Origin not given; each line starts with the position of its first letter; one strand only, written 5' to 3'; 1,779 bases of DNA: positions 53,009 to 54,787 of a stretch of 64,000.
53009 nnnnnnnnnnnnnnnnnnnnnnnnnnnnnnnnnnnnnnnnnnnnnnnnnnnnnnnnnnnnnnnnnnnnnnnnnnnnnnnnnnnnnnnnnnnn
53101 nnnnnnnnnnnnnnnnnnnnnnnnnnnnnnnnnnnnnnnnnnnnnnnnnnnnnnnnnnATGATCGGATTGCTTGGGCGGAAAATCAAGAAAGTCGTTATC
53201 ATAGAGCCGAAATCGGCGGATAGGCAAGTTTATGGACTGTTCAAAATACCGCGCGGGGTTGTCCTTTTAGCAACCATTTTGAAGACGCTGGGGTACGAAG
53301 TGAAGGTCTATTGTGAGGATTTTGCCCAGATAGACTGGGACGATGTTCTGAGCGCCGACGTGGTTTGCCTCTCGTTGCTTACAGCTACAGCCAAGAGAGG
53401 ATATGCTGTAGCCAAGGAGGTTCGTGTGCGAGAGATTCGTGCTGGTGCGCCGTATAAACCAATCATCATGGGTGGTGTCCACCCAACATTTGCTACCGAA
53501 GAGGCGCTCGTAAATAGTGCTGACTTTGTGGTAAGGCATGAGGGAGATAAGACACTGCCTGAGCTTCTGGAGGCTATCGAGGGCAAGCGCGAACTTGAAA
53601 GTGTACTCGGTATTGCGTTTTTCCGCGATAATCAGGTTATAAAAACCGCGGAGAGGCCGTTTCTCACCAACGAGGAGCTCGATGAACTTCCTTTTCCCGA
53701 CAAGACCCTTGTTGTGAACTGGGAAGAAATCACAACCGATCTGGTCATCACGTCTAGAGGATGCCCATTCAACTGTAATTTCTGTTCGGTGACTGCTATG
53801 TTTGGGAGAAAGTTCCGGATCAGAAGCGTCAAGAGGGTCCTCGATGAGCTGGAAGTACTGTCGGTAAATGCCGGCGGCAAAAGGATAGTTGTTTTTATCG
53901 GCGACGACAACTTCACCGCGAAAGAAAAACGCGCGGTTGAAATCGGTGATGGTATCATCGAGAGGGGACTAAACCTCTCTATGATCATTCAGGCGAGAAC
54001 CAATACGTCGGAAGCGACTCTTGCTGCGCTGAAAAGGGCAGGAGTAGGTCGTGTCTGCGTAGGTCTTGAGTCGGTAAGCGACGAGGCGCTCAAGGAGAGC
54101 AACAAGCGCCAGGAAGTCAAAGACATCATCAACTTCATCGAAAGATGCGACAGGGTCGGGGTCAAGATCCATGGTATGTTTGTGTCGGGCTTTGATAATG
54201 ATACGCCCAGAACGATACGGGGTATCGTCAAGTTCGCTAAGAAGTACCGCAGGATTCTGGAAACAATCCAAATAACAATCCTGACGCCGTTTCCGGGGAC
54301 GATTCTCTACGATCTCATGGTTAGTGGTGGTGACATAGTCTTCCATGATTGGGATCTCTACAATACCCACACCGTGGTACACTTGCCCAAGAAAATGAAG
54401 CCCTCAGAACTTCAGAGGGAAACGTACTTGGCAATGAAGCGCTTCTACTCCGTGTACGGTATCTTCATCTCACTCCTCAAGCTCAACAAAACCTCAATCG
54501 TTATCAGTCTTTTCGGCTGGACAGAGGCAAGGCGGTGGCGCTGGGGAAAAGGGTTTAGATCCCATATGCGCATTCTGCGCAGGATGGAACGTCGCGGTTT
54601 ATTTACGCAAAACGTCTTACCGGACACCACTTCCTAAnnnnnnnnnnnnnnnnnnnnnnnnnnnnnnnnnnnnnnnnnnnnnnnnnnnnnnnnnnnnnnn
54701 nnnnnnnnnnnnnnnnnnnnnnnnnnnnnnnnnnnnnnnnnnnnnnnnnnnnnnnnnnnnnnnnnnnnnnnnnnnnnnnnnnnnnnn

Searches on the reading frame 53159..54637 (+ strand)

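Call 77: search_protein_families(library=ncbifam, proteins=[window:53159-54637:+], max_evalue=0.00001)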
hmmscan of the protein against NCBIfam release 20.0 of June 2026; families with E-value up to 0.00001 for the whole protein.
window:53159-54637:+ (492 aa): 21 families
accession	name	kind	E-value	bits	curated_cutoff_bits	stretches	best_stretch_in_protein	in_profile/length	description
TIGR03471.1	HpnJ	equivalog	1.5e-48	165.9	577.6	1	85-433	82-432/472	hopanoid biosynthesis associated radical SAM protein HpnJ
TIGR02026.1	BchE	equivalog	8.3e-44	150.3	481.35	1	31-438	22-436/497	magnesium-protoporphyrin IX monomethyl ester anaerobic oxidative cyclase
NF050148.1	rSAM_ApyD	equivalog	8.7e-37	126.8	750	1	91-386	95-392/645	RiPP biosynthesis radical SAM protein ApyD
TIGR04014.1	B12_SAM_MJ_0865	equivalog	8.3e-32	110.5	360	1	33-389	13-360/434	methyl-coenzyme M reductase glutamine C-methyltransferase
TIGR04013.1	B12_SAM_MJ_1487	hypoth_equivalog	1.1e-31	110.1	251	1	62-251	40-207/382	TIGR04013 family B12-binding domain/radical SAM domain-containing protein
TIGR04367.1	HpnR_B12_rSAM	equivalog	4.4e-27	94.8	650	1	31-418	22-401/490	hopanoid C-3 methylase HpnR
TIGR04479.1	bcpD_PhpK_rSAM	subfamily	4.5e-27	94.6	600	1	122-362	173-408/504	PhpK family radical SAM P-methyltransferase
TIGR04072.2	rSAM_ladder_B12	equivalog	3.9e-26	91.7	360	1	31-361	18-347/443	lipid biosynthesis B12-binding/radical SAM protein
NF038361.1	rSAM_Sden_1168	equivalog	3.6e-25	88.5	575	1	66-396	141-482/560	Sden_1168 family B12-binding radical SAM P-methyltransferase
TIGR03975.1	rSAM_ocin_1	subfamily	2.5e-22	79.1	281.85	1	90-351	148-418/606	RiPP maturation radical SAM C-methyltransferase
NF040546.1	rSAM_CUAEP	equivalog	3.3e-19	68.9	500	1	24-345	6-323/468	CUAEP/CCAEP-tail radical SAM (seleno)protein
NF033712.0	B12_rSAM_KedN5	subfamily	2.7e-17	62.3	700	1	66-315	63-321/624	KedN5 family methylcobalamin-dependent radical SAM C-methyltransferase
NF033070.1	rSAM_AprD4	equivalog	7e-17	61.4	500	1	187-422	192-424/456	AprD4 family radical SAM diol-dehydratase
NF040542.1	rSAM_RCCLKC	equivalog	8.3e-16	58.2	450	1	40-342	22-329/423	arsinothricin biosynthesis radical SAM protein ArsL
TIGR04385.1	B12_rSAM_cofa1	equivalog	8.3e-14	51.6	450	1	31-402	20-409/438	B12 lower ligand biosynthesis radical SAM protein BzaD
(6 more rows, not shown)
